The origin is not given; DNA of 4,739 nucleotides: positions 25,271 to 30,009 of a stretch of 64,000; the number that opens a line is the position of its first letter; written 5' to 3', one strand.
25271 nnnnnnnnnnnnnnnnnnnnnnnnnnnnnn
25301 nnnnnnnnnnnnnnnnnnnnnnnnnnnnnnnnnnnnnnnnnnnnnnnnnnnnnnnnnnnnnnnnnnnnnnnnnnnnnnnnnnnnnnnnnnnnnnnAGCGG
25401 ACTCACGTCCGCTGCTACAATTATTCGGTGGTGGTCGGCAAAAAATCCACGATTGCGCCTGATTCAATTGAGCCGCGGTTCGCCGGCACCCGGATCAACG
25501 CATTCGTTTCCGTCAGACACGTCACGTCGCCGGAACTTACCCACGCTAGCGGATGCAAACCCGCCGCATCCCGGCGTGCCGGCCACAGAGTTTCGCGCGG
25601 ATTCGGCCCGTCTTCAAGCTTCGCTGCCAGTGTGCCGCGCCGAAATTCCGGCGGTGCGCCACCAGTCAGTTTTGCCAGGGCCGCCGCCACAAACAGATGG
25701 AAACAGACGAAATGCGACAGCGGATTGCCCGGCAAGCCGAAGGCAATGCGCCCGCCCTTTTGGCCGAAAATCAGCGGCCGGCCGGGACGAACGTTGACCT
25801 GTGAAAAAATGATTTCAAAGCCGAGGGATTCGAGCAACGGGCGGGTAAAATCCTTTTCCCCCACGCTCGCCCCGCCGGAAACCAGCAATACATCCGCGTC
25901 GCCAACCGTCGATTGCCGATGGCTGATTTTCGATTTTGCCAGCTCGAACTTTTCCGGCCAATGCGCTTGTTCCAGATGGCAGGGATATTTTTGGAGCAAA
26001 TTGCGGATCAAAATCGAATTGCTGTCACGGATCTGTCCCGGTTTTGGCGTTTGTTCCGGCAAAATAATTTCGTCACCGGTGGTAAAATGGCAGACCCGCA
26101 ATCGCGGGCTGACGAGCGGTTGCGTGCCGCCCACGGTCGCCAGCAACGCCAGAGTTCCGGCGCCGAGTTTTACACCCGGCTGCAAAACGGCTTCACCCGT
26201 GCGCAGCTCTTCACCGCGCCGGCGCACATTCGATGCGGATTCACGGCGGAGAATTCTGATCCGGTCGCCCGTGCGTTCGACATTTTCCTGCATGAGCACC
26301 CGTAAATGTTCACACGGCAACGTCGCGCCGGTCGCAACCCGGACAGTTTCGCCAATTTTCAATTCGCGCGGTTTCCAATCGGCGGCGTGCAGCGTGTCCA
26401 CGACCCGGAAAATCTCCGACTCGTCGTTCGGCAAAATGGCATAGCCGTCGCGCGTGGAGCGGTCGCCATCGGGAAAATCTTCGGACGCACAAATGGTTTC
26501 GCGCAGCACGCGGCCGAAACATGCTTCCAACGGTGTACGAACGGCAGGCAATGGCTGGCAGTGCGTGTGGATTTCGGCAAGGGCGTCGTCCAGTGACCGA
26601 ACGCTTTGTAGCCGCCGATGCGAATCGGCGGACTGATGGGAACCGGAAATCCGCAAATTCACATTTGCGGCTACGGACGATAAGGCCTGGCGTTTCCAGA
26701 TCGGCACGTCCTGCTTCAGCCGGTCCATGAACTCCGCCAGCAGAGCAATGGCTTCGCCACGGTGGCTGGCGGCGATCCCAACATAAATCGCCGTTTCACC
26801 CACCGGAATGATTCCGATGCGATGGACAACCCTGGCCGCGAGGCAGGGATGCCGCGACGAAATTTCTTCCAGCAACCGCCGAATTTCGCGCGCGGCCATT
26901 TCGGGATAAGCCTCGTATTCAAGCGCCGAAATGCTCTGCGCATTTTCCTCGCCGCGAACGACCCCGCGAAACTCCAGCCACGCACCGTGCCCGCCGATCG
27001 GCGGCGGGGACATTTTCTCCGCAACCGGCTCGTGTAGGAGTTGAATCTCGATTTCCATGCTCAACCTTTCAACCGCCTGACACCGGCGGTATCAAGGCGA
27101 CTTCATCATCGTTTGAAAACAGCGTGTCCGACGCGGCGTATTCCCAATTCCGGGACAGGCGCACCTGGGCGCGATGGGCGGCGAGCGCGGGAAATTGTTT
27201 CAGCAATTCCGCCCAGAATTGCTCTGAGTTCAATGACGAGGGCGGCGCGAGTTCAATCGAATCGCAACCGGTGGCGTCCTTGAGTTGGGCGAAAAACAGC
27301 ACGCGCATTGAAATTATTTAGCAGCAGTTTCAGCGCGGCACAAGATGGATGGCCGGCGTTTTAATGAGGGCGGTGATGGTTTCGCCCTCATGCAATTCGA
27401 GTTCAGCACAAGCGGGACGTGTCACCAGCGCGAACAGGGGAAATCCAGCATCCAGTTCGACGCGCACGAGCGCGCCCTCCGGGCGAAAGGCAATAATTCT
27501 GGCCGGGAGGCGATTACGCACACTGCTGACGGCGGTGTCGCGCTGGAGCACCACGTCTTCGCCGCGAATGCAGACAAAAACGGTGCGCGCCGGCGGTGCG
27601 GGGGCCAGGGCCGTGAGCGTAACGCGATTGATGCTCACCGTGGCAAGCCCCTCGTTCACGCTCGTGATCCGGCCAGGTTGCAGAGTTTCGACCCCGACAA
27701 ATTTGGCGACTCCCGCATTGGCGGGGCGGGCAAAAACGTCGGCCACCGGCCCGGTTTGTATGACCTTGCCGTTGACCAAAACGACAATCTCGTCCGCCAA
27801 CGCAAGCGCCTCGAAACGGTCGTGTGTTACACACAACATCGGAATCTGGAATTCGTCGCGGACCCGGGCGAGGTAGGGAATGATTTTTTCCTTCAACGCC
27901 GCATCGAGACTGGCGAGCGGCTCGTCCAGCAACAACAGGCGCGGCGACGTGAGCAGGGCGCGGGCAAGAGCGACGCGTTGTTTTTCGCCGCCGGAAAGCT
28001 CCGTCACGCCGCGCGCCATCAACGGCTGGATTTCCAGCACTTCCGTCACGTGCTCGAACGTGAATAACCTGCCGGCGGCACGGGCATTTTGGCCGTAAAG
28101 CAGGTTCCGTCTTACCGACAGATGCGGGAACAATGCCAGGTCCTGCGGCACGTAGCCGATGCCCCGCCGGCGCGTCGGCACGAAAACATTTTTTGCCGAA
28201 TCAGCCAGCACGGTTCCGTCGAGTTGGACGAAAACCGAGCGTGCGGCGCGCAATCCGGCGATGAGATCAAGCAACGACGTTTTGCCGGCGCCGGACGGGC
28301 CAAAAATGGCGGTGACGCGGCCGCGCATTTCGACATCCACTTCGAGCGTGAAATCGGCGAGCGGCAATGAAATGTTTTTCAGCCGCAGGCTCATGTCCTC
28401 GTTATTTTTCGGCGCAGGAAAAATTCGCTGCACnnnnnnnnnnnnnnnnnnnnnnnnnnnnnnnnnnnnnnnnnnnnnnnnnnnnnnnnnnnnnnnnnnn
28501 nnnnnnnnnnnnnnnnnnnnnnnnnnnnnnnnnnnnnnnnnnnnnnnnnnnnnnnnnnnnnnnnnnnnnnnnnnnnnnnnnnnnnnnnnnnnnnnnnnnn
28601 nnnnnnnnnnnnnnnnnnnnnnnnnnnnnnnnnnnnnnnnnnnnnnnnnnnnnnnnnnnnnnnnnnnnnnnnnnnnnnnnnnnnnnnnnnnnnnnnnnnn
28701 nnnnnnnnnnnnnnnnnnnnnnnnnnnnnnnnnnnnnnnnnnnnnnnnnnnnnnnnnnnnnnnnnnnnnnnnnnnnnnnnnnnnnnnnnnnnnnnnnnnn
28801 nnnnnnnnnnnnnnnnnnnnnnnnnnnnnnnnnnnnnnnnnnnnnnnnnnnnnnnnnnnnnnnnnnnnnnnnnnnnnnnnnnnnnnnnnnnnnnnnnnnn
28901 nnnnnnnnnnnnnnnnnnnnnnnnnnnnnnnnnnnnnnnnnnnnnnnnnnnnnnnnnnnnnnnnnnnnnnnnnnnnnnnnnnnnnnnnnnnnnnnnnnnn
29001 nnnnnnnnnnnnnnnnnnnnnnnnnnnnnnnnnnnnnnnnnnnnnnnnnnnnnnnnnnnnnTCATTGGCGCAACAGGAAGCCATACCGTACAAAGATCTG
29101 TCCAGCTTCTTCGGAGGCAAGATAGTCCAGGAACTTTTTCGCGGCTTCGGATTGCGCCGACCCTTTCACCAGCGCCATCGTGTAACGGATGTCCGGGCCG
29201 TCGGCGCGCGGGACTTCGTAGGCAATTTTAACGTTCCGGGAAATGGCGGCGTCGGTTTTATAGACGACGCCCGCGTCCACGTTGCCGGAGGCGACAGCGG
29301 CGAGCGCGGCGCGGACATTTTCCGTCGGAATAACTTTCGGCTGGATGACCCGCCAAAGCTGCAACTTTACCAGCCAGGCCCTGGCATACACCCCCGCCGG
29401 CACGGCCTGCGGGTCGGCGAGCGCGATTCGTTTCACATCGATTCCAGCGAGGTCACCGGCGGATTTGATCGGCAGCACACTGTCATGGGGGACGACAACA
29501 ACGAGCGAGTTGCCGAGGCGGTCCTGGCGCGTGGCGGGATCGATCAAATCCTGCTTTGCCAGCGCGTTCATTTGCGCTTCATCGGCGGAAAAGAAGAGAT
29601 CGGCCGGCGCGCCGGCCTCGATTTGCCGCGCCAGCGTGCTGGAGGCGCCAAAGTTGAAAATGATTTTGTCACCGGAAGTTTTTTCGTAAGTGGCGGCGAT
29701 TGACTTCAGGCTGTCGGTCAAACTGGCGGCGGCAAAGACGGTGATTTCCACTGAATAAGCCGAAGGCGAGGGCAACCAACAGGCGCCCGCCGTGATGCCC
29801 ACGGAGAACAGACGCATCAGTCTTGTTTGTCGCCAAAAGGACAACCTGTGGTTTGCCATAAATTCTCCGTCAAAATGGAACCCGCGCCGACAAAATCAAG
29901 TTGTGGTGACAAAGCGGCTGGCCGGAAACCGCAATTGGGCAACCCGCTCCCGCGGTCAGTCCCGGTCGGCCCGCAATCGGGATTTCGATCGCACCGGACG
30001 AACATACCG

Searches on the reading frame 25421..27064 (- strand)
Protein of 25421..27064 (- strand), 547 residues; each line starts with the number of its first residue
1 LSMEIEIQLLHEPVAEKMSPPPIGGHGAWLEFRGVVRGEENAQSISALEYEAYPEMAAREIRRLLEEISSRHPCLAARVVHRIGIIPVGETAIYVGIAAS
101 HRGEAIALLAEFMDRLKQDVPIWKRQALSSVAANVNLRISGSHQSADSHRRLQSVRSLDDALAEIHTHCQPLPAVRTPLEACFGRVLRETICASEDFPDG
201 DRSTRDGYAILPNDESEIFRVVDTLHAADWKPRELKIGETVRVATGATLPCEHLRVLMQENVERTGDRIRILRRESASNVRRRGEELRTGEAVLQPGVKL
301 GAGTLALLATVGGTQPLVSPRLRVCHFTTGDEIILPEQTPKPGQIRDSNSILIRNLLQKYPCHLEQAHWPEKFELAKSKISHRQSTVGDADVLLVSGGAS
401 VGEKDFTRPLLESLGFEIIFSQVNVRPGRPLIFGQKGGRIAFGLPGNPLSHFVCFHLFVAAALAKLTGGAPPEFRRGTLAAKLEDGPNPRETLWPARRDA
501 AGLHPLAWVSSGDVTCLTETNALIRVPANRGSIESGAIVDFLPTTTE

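Call 90: search_protein_families(library=pfam, proteins=[window:25421-27064:-], max_evalue=0.0001)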
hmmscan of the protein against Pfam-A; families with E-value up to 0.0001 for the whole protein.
window:25421-27064:- (547 aa): 4 families
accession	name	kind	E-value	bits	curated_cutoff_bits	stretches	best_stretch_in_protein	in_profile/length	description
PF03453.22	MoeA_N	-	1.4e-30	106.6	30.8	1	157-312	2-160/160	MoeA N-terminal region (domain I and II)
PF02391.22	MoaE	-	6.7e-26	91.1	23.4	1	25-118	19-113/114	MoaE protein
PF00994.29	MoCF_biosynth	-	1.3e-21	77.3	26.6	1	327-464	3-143/144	Probable molybdopterin binding domain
PF03454.20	MoeA_C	-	7.9e-06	26.4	22.1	1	487-543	11-71/72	MoeA C-terminal region (domain IV)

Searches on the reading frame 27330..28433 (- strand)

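Call 90: search_protein_families(library=pfam, proteins=[window:27330-28433:-], max_evalue=0.0001)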
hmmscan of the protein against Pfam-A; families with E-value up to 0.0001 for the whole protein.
window:27330-28433:- (367 aa): 4 families
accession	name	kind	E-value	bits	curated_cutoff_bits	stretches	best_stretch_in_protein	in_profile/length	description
PF00005.33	ABC_tran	-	1e-28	101.1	25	1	37-174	10-137/137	ABC transporter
PF03459.23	TOBE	-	9.8e-11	42.2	22.3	1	303-364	1-64/64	TOBE domain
PF13304.12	AAA_21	-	5.9e-08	33.6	27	0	40-68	1-26/304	AAA domain, putative AbiEii toxin, Type IV TA system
PF02463.25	SMC_N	-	8e-08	32.4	40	1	31-209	17-204/220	RecF/RecN/SMC N terminal domain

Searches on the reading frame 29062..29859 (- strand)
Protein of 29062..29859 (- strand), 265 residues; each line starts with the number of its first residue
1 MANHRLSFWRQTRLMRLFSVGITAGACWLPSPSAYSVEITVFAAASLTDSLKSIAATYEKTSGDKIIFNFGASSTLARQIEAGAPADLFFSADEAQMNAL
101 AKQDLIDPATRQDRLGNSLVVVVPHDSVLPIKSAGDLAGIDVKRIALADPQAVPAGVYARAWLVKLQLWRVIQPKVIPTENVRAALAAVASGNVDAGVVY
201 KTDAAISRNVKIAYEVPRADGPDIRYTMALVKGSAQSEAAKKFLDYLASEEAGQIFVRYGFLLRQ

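Call 90: search_protein_families(library=pfam, proteins=[window:29062-29859:-], max_evalue=0.0001)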
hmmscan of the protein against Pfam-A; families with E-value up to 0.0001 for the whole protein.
window:29062-29859:- (265 aa): 5 families
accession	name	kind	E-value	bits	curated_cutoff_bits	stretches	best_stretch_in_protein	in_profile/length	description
PF13531.11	SBP_bac_11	-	3.8e-56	190.8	25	1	39-261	1-226/227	Bacterial extracellular solute-binding protein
PF01547.30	SBP_bac_1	-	2e-27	97.4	26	1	44-253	1-306/307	Bacterial extracellular solute-binding protein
PF12974.12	Phosphonate-bd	-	4.8e-08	33.1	27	1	79-206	45-169/242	ABC transporter, phosphonate, periplasmic substrate-binding protein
PF13343.11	SBP_bac_6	-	6.4e-05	23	24.6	0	178-261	135-216/245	Bacterial extracellular solute-binding protein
PF13416.11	SBP_bac_8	-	7.4e-05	23.1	27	0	154-255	153-251/279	Bacterial extracellular solute-binding protein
